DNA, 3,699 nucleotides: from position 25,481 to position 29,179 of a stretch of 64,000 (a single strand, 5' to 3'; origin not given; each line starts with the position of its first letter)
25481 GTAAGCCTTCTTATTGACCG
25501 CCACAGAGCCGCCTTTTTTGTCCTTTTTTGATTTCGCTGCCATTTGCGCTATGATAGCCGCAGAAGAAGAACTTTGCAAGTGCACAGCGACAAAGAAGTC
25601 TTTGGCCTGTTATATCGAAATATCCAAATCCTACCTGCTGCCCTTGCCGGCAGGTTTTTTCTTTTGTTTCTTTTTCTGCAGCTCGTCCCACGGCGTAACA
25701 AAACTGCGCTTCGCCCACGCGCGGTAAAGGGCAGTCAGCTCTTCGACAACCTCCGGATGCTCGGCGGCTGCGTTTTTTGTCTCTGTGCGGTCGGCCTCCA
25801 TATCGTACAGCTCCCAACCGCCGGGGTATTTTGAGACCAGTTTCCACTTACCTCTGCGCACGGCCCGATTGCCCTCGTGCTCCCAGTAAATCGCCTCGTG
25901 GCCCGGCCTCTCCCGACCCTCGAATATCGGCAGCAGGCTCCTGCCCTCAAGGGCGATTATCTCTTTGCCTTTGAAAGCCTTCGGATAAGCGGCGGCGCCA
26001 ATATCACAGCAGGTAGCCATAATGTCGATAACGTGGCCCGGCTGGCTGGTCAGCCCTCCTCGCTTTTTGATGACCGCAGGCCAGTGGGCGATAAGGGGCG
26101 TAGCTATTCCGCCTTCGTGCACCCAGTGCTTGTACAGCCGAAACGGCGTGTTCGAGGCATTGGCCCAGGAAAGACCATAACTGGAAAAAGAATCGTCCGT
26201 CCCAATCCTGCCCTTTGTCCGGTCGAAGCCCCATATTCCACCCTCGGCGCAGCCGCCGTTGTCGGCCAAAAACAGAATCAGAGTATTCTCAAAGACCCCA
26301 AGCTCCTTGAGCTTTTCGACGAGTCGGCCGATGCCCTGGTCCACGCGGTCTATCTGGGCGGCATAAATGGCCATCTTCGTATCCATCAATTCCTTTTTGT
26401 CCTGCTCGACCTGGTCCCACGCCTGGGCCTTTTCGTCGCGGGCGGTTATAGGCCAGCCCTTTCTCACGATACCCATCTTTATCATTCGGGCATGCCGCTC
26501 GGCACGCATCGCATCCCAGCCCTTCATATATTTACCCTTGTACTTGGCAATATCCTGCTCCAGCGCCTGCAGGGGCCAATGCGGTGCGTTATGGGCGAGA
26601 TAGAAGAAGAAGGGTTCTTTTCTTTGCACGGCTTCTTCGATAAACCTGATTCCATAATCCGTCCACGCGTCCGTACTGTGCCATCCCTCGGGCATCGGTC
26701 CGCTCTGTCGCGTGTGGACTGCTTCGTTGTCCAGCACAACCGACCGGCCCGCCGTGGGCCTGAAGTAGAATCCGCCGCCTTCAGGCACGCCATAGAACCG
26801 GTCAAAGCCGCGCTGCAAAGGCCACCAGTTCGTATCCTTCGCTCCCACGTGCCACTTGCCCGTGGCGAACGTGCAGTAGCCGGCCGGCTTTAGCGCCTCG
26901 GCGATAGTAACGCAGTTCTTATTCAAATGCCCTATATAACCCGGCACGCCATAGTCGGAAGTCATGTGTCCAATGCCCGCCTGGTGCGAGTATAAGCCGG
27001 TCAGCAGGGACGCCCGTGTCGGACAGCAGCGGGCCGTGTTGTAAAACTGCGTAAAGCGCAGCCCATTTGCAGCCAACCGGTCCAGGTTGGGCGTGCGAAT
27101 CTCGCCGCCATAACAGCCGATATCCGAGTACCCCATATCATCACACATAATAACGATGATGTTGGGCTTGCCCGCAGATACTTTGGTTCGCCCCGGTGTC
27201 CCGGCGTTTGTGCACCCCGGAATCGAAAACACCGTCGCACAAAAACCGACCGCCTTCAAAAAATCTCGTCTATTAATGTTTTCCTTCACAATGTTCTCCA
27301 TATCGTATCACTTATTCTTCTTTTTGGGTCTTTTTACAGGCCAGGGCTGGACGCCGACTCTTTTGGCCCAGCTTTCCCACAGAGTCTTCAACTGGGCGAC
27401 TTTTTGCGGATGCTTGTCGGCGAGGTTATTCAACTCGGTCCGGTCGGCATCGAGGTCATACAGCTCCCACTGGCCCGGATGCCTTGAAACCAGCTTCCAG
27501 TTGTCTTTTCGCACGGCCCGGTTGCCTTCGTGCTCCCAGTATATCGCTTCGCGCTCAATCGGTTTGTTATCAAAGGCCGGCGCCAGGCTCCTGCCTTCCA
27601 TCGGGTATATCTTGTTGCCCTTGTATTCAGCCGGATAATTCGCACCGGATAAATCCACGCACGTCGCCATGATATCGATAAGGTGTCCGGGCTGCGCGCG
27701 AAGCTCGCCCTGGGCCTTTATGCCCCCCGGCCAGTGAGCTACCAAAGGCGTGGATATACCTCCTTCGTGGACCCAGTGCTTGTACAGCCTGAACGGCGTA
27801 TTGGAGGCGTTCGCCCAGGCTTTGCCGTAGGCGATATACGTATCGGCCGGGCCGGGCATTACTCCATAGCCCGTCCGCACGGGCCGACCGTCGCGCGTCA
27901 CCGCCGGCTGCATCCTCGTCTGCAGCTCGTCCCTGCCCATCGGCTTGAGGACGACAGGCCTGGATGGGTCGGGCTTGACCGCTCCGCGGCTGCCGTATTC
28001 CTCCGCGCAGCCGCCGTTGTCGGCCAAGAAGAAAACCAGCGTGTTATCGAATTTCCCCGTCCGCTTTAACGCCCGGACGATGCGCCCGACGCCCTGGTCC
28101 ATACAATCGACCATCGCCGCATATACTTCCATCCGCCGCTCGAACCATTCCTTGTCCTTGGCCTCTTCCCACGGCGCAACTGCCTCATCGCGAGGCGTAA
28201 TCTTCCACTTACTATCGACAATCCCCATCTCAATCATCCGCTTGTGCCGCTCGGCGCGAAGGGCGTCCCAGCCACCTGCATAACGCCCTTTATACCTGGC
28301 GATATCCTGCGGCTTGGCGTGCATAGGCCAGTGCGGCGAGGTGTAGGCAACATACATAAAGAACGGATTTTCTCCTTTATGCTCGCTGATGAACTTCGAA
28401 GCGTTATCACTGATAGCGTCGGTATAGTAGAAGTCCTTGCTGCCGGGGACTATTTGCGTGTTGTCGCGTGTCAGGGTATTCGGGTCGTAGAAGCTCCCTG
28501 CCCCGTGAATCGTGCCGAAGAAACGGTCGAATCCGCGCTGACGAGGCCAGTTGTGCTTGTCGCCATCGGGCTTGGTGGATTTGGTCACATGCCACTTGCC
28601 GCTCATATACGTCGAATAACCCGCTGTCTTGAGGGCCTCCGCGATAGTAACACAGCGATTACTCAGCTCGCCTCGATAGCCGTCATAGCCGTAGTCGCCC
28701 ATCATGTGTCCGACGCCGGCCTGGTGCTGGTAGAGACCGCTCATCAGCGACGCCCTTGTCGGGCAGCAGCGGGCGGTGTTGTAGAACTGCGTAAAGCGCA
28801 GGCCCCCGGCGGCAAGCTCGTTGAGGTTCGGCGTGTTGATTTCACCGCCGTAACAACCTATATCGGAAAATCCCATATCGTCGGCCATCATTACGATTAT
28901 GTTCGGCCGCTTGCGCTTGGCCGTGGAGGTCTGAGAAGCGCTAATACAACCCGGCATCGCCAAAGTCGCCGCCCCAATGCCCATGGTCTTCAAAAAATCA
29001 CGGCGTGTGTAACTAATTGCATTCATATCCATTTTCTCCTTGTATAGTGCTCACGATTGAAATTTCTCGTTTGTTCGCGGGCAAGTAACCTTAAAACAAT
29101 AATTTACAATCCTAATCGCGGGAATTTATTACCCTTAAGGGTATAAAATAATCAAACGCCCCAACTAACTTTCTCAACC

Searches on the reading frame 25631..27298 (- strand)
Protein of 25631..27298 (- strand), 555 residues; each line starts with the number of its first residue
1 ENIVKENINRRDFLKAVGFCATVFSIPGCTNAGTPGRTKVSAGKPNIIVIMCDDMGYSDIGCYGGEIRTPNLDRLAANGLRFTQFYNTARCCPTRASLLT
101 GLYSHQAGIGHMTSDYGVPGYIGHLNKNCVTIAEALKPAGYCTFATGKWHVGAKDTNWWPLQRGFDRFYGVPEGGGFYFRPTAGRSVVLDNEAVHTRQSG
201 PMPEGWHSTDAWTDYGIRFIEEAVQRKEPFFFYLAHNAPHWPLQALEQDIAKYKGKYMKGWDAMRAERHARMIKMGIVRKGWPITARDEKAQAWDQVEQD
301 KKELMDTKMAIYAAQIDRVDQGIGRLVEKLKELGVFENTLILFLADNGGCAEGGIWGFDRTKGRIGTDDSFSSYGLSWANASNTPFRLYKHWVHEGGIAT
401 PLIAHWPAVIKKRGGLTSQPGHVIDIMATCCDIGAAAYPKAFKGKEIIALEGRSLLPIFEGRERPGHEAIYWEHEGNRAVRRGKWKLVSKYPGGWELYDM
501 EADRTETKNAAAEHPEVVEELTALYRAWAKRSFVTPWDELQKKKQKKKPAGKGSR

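Call 77: search_protein_families(library=pfam, proteins=[window:25631-27298:-], max_evalue=0.0001)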
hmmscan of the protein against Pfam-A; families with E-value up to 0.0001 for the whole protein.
window:25631-27298:- (555 aa): 3 families
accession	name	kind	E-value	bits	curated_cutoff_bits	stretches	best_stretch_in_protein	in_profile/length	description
PF00884.28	Sulfatase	-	1.5e-58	198.9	25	1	45-431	1-296/301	Sulfatase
PF16347.10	SGSH_C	-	2.8e-09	37.7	29.3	1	390-520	8-143/154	N-sulphoglucosamine sulphohydrolase, C-terminal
PF01663.27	Phosphodiest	-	3e-08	34.1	23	0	312-348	184-220/342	Type I phosphodiesterase / nucleotide pyrophosphatase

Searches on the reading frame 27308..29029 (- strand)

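Call 77: search_protein_families(library=pfam, proteins=[window:27308-29029:-], max_evalue=0.0001)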
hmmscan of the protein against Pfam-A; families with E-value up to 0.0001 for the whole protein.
window:27308-29029:- (573 aa): 2 families
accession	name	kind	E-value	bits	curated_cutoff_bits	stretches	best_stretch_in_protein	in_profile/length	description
PF00884.28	Sulfatase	-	3.6e-64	217.4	25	1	42-462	1-300/301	Sulfatase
PF16347.10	SGSH_C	-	4.9e-13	49.9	29.3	1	417-543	8-138/154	N-sulphoglucosamine sulphohydrolase, C-terminal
